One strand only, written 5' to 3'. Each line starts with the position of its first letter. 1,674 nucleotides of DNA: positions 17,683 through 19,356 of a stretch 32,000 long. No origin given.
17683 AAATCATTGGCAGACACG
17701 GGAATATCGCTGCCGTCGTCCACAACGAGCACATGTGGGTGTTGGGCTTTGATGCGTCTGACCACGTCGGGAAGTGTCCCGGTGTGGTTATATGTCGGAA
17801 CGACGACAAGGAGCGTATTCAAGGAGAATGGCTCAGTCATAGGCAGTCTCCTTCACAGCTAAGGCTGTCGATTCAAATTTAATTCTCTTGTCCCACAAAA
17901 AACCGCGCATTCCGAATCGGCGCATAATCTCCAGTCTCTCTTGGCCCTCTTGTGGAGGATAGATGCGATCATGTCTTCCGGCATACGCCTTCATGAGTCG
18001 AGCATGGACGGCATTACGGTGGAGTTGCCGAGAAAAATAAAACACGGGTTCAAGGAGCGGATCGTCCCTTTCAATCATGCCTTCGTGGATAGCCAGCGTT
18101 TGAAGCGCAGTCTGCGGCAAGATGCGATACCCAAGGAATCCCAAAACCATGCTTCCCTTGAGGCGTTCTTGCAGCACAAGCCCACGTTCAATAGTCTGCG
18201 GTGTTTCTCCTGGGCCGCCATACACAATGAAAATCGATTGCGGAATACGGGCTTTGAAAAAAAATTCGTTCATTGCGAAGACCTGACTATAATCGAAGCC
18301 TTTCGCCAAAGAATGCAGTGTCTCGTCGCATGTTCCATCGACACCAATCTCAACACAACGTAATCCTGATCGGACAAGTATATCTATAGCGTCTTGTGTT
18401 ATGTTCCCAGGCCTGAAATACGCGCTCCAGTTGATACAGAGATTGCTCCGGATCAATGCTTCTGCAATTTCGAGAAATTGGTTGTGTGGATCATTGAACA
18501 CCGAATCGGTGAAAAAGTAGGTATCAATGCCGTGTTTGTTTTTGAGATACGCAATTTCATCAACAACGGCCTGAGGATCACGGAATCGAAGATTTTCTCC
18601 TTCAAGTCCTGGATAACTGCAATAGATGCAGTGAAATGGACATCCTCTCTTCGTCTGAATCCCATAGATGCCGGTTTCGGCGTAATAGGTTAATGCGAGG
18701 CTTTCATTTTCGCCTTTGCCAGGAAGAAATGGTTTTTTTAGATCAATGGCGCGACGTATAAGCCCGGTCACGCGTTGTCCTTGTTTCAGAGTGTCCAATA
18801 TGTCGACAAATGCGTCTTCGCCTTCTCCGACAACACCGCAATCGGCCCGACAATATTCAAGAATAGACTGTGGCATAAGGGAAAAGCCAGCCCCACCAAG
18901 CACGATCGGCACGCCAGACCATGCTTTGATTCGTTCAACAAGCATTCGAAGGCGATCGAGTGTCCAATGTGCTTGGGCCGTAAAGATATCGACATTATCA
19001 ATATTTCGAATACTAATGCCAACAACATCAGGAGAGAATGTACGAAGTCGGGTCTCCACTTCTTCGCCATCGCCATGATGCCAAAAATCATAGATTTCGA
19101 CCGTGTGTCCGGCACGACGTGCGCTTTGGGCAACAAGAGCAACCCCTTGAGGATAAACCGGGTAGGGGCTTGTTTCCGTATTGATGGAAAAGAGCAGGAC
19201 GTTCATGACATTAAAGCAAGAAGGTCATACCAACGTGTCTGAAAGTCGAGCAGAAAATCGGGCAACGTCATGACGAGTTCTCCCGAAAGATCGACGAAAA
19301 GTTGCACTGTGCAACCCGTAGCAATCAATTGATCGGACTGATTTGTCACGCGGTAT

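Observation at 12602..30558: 18-kb, 19-gene aryl-polyene-like type II PKS/FAS plus outer-membrane export operon with no aryl-starter genes and two embedded non-canonical enzymes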

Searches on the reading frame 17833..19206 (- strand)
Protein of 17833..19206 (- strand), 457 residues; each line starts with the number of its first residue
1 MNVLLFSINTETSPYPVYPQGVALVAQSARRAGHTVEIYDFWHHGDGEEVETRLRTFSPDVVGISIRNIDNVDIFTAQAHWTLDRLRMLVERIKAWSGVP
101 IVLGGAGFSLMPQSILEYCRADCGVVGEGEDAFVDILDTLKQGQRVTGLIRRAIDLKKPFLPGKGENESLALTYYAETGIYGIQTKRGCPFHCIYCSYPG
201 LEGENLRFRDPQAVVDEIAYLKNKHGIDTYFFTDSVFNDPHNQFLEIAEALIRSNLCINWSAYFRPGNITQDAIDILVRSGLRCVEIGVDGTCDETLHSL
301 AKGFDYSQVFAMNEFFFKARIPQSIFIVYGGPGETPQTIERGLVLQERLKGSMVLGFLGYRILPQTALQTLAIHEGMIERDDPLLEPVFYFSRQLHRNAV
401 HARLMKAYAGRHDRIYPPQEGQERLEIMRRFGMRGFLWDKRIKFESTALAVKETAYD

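Call 6: search_protein_families(library=pfam, proteins=[window:17833-19206:-], max_evalue=0.01)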
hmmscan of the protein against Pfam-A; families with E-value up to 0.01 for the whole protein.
window:17833-19206:- (457 aa): 3 families
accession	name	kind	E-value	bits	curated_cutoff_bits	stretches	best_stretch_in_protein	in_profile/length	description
PF02310.24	B12-binding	-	1.5e-21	76.9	32.1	1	9-136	4-120/121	B12 binding domain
PF04055.27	Radical_SAM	-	7e-17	62.5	29.5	1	185-340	3-160/166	Radical SAM superfamily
PF19864.5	Radical_SAM_N2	-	0.0021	17.9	29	0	98-145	85-130/151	Radical SAM proteins, N-terminal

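Call 7: find_encoding_contigs(protein=window:17833-19206:-, flank=10000, max_places=4)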
Protein window:17833-19206:- (457 aa): no gene with exactly this product is on record in the collection.

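Call 14: find_homologous_proteins(query=window:17833-19206:-, max_evalue=1e-20)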
Query window:17833-19206:- (457 aa): 4179 proteins with E <= 1e-20 among 8000 candidates; the best 120 are listed.
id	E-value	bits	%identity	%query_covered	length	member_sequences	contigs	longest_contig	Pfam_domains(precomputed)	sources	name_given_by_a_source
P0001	0.0e+0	1063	100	100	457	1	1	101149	PF04055.28,PF02310.25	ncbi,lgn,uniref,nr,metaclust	ncbi:lipid biosynthesis B12-binding/radical SAM protein [Desulfovibrio inopinatus]|uniref:lipid bios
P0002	8.3e-127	441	45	98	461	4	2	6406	PF04055.28,PF02310.25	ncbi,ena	-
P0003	2.9e-125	436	46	97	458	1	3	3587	PF04055.28,PF02310.25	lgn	-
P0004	4.7e-125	436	45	97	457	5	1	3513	PF04055.28,PF02310.25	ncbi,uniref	ncbi:lipid biosynthesis B12-binding/radical SAM protein [Desulfocurvibacter africanus]|uniref:lipid 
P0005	1.9e-124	434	45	97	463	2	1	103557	PF04055.28,PF02310.25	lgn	-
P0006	4.1e-124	433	47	97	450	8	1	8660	PF04055.28,PF02310.25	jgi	jgi:lipid biosynthesis B12-binding/radical SAM protein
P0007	2.8e-123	430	43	97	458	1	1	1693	PF04055.28,PF02310.25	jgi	jgi:lipid biosynthesis B12-binding/radical SAM protein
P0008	3.4e-123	430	43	100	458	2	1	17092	PF04055.28,PF02310.25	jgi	-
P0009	9.5e-123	428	43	98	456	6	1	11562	PF04055.28,PF02310.25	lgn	-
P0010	1.8e-122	427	46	97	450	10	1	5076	PF04055.28,PF02310.25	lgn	-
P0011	2.2e-122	427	45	99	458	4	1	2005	PF04055.28,PF02310.25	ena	-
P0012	3.3e-122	426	46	97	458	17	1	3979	PF04055.28,PF02310.25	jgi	jgi:lipid biosynthesis B12-binding/radical SAM protein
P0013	3.4e-122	426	45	96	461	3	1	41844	PF04055.28,PF02310.25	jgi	-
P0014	4.2e-122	426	46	97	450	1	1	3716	PF04055.28,PF02310.25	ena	-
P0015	5.0e-122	426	44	97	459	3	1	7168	PF04055.28,PF02310.25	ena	-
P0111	4.5e-115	403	41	97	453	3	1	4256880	PF04055.28,PF02310.25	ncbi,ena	-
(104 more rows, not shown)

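Call 16: search_protein_families(library=ncbifam, proteins=[window:17833-19206:-], max_evalue=0.001)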
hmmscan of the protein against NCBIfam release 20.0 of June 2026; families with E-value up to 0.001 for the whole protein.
window:17833-19206:- (457 aa): 18 families
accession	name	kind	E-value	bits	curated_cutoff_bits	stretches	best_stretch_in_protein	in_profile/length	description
TIGR04072.2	rSAM_ladder_B12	equivalog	1.4e-160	534.8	360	1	3-442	2-442/443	lipid biosynthesis B12-binding/radical SAM protein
TIGR04385.1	B12_rSAM_cofa1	equivalog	9e-64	216.3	450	1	16-391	17-413/438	B12 lower ligand biosynthesis radical SAM protein BzaD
TIGR04428.1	B12_rSAM_trp_MT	equivalog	1.2e-34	119.7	500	2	171-369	207-418/558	tryptophan 2-C-methyltransferase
TIGR04479.1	bcpD_PhpK_rSAM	subfamily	1.7e-28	99.3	600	1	112-344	162-404/504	PhpK family radical SAM P-methyltransferase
NF045585.1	rSAM_slr0320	equivalog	3.4e-23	81.9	775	1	173-380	226-445/511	photosystem II high light acclimation radical SAM protein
TIGR02026.1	BchE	equivalog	9.9e-21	74.1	481.35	1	183-307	197-323/497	magnesium-protoporphyrin IX monomethyl ester anaerobic oxidative cyclase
TIGR03471.1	HpnJ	equivalog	7.4e-20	71.3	577.6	1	182-382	199-397/472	hopanoid biosynthesis associated radical SAM protein HpnJ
TIGR04013.1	B12_SAM_MJ_1487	hypoth_equivalog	7.5e-19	67.8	251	1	75-347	52-331/382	TIGR04013 family B12-binding domain/radical SAM domain-containing protein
TIGR04367.1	HpnR_B12_rSAM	equivalog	1.1e-17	63.7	650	1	19-315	22-319/490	hopanoid C-3 methylase HpnR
NF038361.1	rSAM_Sden_1168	equivalog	6.5e-15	54.7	575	1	180-379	282-480/560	Sden_1168 family B12-binding radical SAM P-methyltransferase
TIGR04295.1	B12_rSAM_oligo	hypoth_equivalog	6.7e-15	54.7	400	1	183-303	203-315/422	TIGR04295 family B12-binding domain-containing radical SAM protein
NF033070.1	rSAM_AprD4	equivalog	2.8e-14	52.9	500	1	175-381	191-399/456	AprD4 family radical SAM diol-dehydratase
TIGR03975.1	rSAM_ocin_1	subfamily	3.4e-12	45.7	281.85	1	182-338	263-419/606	RiPP maturation radical SAM C-methyltransferase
NF050148.1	rSAM_ApyD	equivalog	6.9e-12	44.6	750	1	18-312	23-329/645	RiPP biosynthesis radical SAM protein ApyD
TIGR04014.1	B12_SAM_MJ_0865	equivalog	1.4e-10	40.6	360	1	84-316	55-303/434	methyl-coenzyme M reductase glutamine C-methyltransferase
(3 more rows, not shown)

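Call 23: find_related_loci(query=A1, collection=genome_contigs, flank=10000)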
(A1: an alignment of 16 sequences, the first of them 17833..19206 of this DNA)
Query A1 (457 aa) in genome_contigs; peptide patterns used: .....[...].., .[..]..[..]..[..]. (x = any residue, [..] = any of these).
600 stretches matched a pattern (row limit reached: there are more); 510 encode a relative of the query (tblastn E <= 1e-3); the best 80 are kept; 80 distinct loci.
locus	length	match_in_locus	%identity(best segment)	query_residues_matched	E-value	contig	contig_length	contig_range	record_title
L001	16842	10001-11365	45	2-452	1e-125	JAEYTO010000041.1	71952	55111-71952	MAG: Proteobacteria bacterium isolate OH_CBlB_133 k127_180922, whole genome shotgun sequence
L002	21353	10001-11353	44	3-453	2e-125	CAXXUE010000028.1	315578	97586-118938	MAG: uncultured Pseudodesulfovibrio sp. isolate a8b379bf-f1df-4415-be07-3a291d9257f6 genome assembly, contig: contig_28,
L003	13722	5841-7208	41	1-455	3e-124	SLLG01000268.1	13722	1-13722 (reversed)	MAG: Opitutales bacterium isolate CSSed165cm_301R1 CSSed16-5cm-14337, whole genome shotgun sequence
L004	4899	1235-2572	43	3-446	4e-125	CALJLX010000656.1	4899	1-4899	MAG TPA_asm: uncultured Desulfuromonas sp. isolate SRR6007446_bin.72_CONCOCT_v1.1_MAG genome assembly, contig: ERZ724100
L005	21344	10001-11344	44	1-447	8e-124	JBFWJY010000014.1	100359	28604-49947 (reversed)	MAG: Desulfomicrobium sp. isolate CA_2019_NHSR_3 NODE_593_length_100359_cov_32.754440_NHSR, whole genome shotgun sequenc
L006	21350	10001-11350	42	3-451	7e-124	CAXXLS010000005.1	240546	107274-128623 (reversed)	MAG: Geopsychrobacteraceae bacterium isolate 317fd568-e5dc-41c8-b78d-107954c7a258 genome assembly, contig: contig_5, who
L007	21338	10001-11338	43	2-445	6e-124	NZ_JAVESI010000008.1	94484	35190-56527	MAG: Trichloromonas sp. isolate BF1_5 scaffold_371_c1_biofilm_2017, whole genome shotgun sequence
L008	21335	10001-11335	44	1-444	1e-122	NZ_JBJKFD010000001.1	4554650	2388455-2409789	Desulfovibrio sp. 7SRBS1 contig_0001, whole genome shotgun sequence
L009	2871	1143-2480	43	3-446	1e-127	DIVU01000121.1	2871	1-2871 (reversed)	MAG TPA_asm: Desulfuromonadaceae bacterium UBA6124 UBA6124_contig_96715, whole genome shotgun sequence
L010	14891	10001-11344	44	1-447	2e-122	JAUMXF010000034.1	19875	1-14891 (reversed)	MAG: Pseudomonadota bacterium isolate S15M_Sa_55 NODE_1330_length_19875_cov_7.560494, whole genome shotgun sequence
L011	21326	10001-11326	45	2-440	1e-122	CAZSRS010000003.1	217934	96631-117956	MAG TPA_asm: uncultured Desulfovibrionaceae bacterium isolate binchicken_co168_97 genome assembly, contig: NODE_37_lengt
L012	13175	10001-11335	42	3-446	3e-122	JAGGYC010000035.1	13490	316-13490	MAG: Desulfuromonas sp. isolate AUK168 PB_MBMC_122_c_000000000074, whole genome shotgun sequence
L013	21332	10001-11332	43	3-444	7e-122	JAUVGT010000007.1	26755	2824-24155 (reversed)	MAG: Deltaproteobacteria bacterium isolate CSMAG_383 CSMAG_383_k141_2421705_length_26755_cov_7.2738, whole genome shotgu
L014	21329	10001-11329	41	3-444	1e-121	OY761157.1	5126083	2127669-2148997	MAG: Geopsychrobacteraceae bacterium isolate 7e0229ee-3fa4-4a3a-a36e-7d24d540a0b4 genome assembly, chromosome: 1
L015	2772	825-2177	44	3-444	4e-126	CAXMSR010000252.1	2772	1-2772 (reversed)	MAG: uncultured Kiloniellaceae bacterium isolate 07C-BC-St07_bin.30.strict genome assembly, contig: NODE_252_length_2772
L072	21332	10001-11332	43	3-444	1e-118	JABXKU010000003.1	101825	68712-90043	MAG: Desulfuromonadales bacterium isolate 42485_Bin_1 scaffold_6, whole genome shotgun sequence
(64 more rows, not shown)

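Call 54: search_solved_structures(query=window:17833-19206:-, max_evalue=0.001)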
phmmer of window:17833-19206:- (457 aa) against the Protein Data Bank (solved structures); distinct sequences matched with E-value up to 0.001: 5.
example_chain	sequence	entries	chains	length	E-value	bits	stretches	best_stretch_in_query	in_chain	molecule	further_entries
6wte_A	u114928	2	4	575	1.4e-25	92.9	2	172-368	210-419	B12-binding domain-containing protein | Tryptophan-C2-methyltransferase containing B12-binding domain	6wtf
6fd2_B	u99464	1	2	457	1.1e-12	50.3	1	175-379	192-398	Putative apramycin biosynthetic oxidoreductase 4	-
9n1b_A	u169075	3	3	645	1.3e-05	27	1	182-343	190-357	Radical SAM protein | Radical SAM enzyme CysS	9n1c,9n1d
7kdx_A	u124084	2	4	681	3.4e-05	25.7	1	151-253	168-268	Methyltransferase TokK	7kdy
9ccb_A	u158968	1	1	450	3.7e-05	25.5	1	85-350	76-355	Radical SAM core domain-containing protein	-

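Call 64: find_encoding_contigs(protein=P0111, flank=10000, max_places=1)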
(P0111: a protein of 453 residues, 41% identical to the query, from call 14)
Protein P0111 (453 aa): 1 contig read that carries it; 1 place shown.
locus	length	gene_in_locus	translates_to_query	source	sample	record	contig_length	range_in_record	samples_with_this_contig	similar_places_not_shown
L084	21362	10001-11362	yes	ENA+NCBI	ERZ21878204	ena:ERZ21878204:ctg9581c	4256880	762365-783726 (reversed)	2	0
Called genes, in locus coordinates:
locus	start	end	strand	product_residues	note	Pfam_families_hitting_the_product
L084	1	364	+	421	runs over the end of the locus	PF00501:AMP-binding, PF14535:AMP-binding_C_2 (weak)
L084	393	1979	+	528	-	PF00221:Lyase_aromatic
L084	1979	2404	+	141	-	PF22817:ApeP-like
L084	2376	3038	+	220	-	PF03548:LolA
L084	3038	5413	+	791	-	PF03176:MMPL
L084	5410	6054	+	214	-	PF03550:LolB (faint), PF11659:DUF3261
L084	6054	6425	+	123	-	PF22818:ApeI-like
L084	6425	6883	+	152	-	PF13279:4HBT_2, PF03061:4HBT (weak)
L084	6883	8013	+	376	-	PF00109:ketoacyl-synt, PF08545:ACP_syn_III (weak), PF02801:Ketoacyl-synt_C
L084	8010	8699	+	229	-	-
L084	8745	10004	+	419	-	PF02310:B12-binding (weak), PF04055:Radical_SAM (faint)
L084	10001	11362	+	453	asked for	PF02310:B12-binding, PF04055:Radical_SAM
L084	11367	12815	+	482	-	PF02310:B12-binding, PF04055:Radical_SAM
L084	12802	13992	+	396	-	PF00535:Glycos_transf_2, PF09835:DUF2062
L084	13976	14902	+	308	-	PF03279:Lip_A_acyltrans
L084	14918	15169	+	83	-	PF00550:PP-binding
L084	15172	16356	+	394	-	PF00109:ketoacyl-synt, PF00108:Thiolase_N (weak), PF02801:Ketoacyl-synt_C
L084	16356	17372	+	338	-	PF00109:ketoacyl-synt, PF13723:Ketoacyl-synt_2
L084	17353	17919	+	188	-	PF09411:PagL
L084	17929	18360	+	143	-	-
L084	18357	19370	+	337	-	PF14399:BtrH_N, PF16169:DUF4872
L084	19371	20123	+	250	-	PF00005:ABC_tran, PF13304:AAA_21 (faint)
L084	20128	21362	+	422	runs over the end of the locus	PF12679:ABC2_membrane_2, PF12698:ABC2_membrane_3, PF01061:ABC2_membrane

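Call 70: search_protein_families(library=ncbifam, proteins=[L072:18485-19432:+, L084:393-1979:+, L084:8745-10004:+, L084:11367-12815:+, L005:4026-5021:+], max_evalue=0.00001)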
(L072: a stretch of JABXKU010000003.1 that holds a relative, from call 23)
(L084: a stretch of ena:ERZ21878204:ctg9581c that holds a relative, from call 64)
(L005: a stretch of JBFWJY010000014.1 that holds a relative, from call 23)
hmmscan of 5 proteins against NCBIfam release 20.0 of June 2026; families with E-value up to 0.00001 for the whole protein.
L072:18485-19432:+ (316 aa): 49 families (the best 25 are shown)
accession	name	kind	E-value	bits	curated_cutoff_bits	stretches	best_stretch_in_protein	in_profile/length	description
TIGR02372.1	4_coum_CoA_lig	equivalog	5.8e-76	255.7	334.7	1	15-314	95-386/386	4-coumarate--CoA ligase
NF004837.0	PRK06187.1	subfamily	3.2e-21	75.2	476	1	219-314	421-514/531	long-chain-fatty-acid--CoA ligase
NF006181.0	PRK08314.1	subfamily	7e-16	57.6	705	1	212-313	444-545/563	long-chain-fatty-acid--CoA ligase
NF006167.0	PRK08308.1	equivalog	1.1e-15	57.4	513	1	18-312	104-401/414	acyl-CoA synthetase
NF004114.0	PRK05605.1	equivalog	4.6e-14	51.6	766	1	219-313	468-560/575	long-chain-fatty-acid--CoA ligase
NF005877.1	PRK07824.1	equivalog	3.1e-13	49.5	345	1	217-313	259-353/362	o-succinylbenzoate--CoA ligase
NF009921.1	PRK13382.1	exception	3.3e-12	46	850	1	217-313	429-523/529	acyl-CoA ligase FadD12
NF005858.0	PRK07787.1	subfamily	3.6e-12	45.5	575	1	227-314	381-464/471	acyl-CoA synthetase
TIGR01923.1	menE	equivalog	1e-11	44.4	330.15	1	207-313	335-437/442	o-succinylbenzoate--CoA ligase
NF009922.0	PRK13383.1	equivalog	5.6e-11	41.7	987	1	217-312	419-512/528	acyl-CoA synthetase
NF009233.0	PRK12583.1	subfamily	5.8e-11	41.5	832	1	218-315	448-543/558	fatty acid CoA ligase family protein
NF052269.1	Staph_lig_FadD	equivalog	9.8e-11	40.7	650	1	219-313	392-484/499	long-chain-fatty-acid--CoA ligase FadD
NF005702.0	PRK07514.1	subfamily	1.1e-10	40.5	558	1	218-314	398-492/506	malonyl-CoA synthase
NF052580.1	Str24CoAsynCasG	equivalog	3.2e-10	39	750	1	204-312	433-540/548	steroid-24-oyl-CoA synthetase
TIGR03098.1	ligase_PEP_1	hypoth_equivalog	4.4e-10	38.6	592.35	1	205-313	402-509/517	acyl-CoA ligase (AMP-forming), exosortase A system-associated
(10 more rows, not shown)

L084:393-1979:+ (528 aa): 8 families
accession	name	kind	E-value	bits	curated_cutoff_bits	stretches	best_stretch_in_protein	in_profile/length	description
NF006871.0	PRK09367.1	subfamily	1.9e-152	508.5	524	1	3-518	2-497/505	histidine ammonia-lyase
TIGR01225.1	hutH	equivalog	2.7e-151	504.5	539.15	1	5-521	1-497/506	histidine ammonia-lyase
NF053541.1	FlxA_rubin_TAL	equivalog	7.8e-142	473.2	700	1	13-507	2-490/498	flexirubin biosynthesis tyrosine ammonia-lyase FlxA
TIGR04475.1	Phe_D_beta_mut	equivalog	1.5e-141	472.6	800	1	10-492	8-488/510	phenylalanine aminomutase (D-beta-phenylalanine forming)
TIGR03832.1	Tyr_2_3_mutase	equivalog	3.2e-136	454.8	501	1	7-506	1-500/507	tyrosine 2,3-aminomutase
TIGR01226.1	phe_am_lyase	equivalog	1e-93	314.9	519.15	1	2-477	30-505/680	phenylalanine ammonia-lyase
NF041222.1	BagA_FevW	exception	2.7e-86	290.3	1000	1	7-517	3-518/529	bagremycin/ferroverdin biosynthesis tyrosine ammonia-lyase BagA/FevW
TIGR04473.1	taxol_Phe_23mut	exception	1e-64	219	1250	1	11-476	34-500/687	phenylalanine aminomutase (L-beta-phenylalanine forming)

L084:8745-10004:+ (419 aa): 6 families
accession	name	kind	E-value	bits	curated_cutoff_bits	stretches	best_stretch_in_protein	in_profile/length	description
TIGR04013.1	B12_SAM_MJ_1487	hypoth_equivalog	1.5e-13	50.4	251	1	43-217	32-208/382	TIGR04013 family B12-binding domain/radical SAM domain-containing protein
TIGR04072.2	rSAM_ladder_B12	equivalog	1.8e-10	40.1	360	1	72-231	87-251/443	lipid biosynthesis B12-binding/radical SAM protein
TIGR04367.1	HpnR_B12_rSAM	equivalog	2.6e-10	39.5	650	1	54-223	60-245/490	hopanoid C-3 methylase HpnR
TIGR03471.1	HpnJ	equivalog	1.6e-09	37.2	577.6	1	168-366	201-418/472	hopanoid biosynthesis associated radical SAM protein HpnJ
TIGR04014.1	B12_SAM_MJ_0865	equivalog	6.1e-08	31.9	360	0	56-207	40-203/434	methyl-coenzyme M reductase glutamine C-methyltransferase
TIGR02026.1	BchE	equivalog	7.5e-06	25.1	481.35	0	273-368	326-419/497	magnesium-protoporphyrin IX monomethyl ester anaerobic oxidative cyclase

L084:11367-12815:+ (482 aa): 19 families
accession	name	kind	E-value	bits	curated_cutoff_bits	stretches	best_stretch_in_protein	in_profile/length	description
TIGR03471.1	HpnJ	equivalog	5.6e-56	190.4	577.6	1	77-475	71-469/472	hopanoid biosynthesis associated radical SAM protein HpnJ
TIGR02026.1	BchE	equivalog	7.3e-51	173.5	481.35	1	8-448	2-436/497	magnesium-protoporphyrin IX monomethyl ester anaerobic oxidative cyclase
NF038361.1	rSAM_Sden_1168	equivalog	3.4e-46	157.9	575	1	30-436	81-513/560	Sden_1168 family B12-binding radical SAM P-methyltransferase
NF050148.1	rSAM_ApyD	equivalog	9.9e-44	149.8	750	1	30-373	21-364/645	RiPP biosynthesis radical SAM protein ApyD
TIGR04479.1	bcpD_PhpK_rSAM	subfamily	1.1e-42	146.1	600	1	29-399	67-433/504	PhpK family radical SAM P-methyltransferase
TIGR04072.2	rSAM_ladder_B12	equivalog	7.5e-34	117.1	360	2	212-437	185-410/443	lipid biosynthesis B12-binding/radical SAM protein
NF033070.1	rSAM_AprD4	equivalog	2.3e-30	105.9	500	1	203-406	192-399/456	AprD4 family radical SAM diol-dehydratase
TIGR04385.1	B12_rSAM_cofa1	equivalog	5.9e-28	98.3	450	1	33-372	19-361/438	B12 lower ligand biosynthesis radical SAM protein BzaD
TIGR03975.1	rSAM_ocin_1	subfamily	3.7e-25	88.5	281.85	1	68-369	122-424/606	RiPP maturation radical SAM C-methyltransferase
TIGR04013.1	B12_SAM_MJ_1487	hypoth_equivalog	5.5e-25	88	251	1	62-397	30-357/382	TIGR04013 family B12-binding domain/radical SAM domain-containing protein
TIGR04367.1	HpnR_B12_rSAM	equivalog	6.5e-24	84.3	650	1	33-414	21-389/490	hopanoid C-3 methylase HpnR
NF033712.0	B12_rSAM_KedN5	subfamily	4.6e-21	74.7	700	1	66-366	54-361/624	KedN5 family methylcobalamin-dependent radical SAM C-methyltransferase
TIGR04014.1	B12_SAM_MJ_0865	equivalog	1.3e-20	73.6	360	1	91-400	57-361/434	methyl-coenzyme M reductase glutamine C-methyltransferase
TIGR04295.1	B12_rSAM_oligo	hypoth_equivalog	2.3e-20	72.7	400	1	34-399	25-386/422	TIGR04295 family B12-binding domain-containing radical SAM protein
NF040542.1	rSAM_RCCLKC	equivalog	1.2e-19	70.9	450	1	34-379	13-354/423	arsinothricin biosynthesis radical SAM protein ArsL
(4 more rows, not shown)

L005:4026-5021:+ (332 aa): 60 families (the best 25 are shown)
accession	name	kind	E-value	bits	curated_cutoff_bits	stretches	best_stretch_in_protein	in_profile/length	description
TIGR04545.1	rSAM_ahbD_hemeb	equivalog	1.4e-45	156.2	500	2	21-224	4-204/339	heme b synthase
TIGR04055.1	rSAM_NirJ2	equivalog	7.2e-43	147.3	500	2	25-222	8-201/326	putative heme d1 biosynthesis radical SAM protein NirJ2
TIGR04053.2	TIGR04053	equivalog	1.9e-40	139.2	395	2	21-225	12-214/366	TIGR04053 family radical SAM/SPASM domain-containing protein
TIGR04051.1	rSAM_NirJ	equivalog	2.6e-32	112.2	515.45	2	22-207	7-188/354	heme d1 biosynthesis radical SAM protein NirJ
TIGR04054.1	rSAM_NirJ1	equivalog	3.4e-31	108.2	650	2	21-213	40-228/387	putative heme d1 biosynthesis radical SAM protein NirJ1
TIGR03962.1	mycofact_rSAM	equivalog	7e-29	101.1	265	1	18-331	13-331/339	mycofactocin radical SAM maturase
TIGR04347.1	pseudo_SAM_Halo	equivalog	7.4e-29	101.2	525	2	23-226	44-243/390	TIGR04347 family pseudo-SAM/SPASM protein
NF050035.1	rSAM_WgK_link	exception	5.8e-28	97.9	650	2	20-193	12-180/367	radical SAM/SPASM peptide maturase WgkB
TIGR04546.1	rSAM_ahbC_deAc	equivalog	6.4e-26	91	650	1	23-216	45-234/390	12,18-didecarboxysiroheme deacetylase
TIGR04303.1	GeoRSP_rSAM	equivalog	9e-26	91.2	400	2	17-219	5-202/325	GeoRSP system radical SAM/SPASM protein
NF045574.1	sacti_mat_StsB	exception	9.2e-25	87.4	625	2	23-155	102-233/466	StsB family radical SAM/SPASM domain sactipeptide maturase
TIGR02109.1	PQQ_syn_pqqE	equivalog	4.1e-24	85.2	381.35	2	17-179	7-165/358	pyrroloquinoline quinone biosynthesis protein PqqE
TIGR04317.1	W_rSAM_matur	equivalog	9.2e-24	84.2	380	1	19-188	6-176/349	tungsten cofactor oxidoreductase radical SAM maturase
TIGR04251.1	SCM_rSAM_ScmF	equivalog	7.1e-21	75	400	1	20-156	7-147/353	SynChlorMet cassette radical SAM/SPASM protein ScmF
TIGR04103.1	rSAM_nif11_3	equivalog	2e-20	72.8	725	1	22-227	10-209/412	nif11-class peptide radical SAM maturase 3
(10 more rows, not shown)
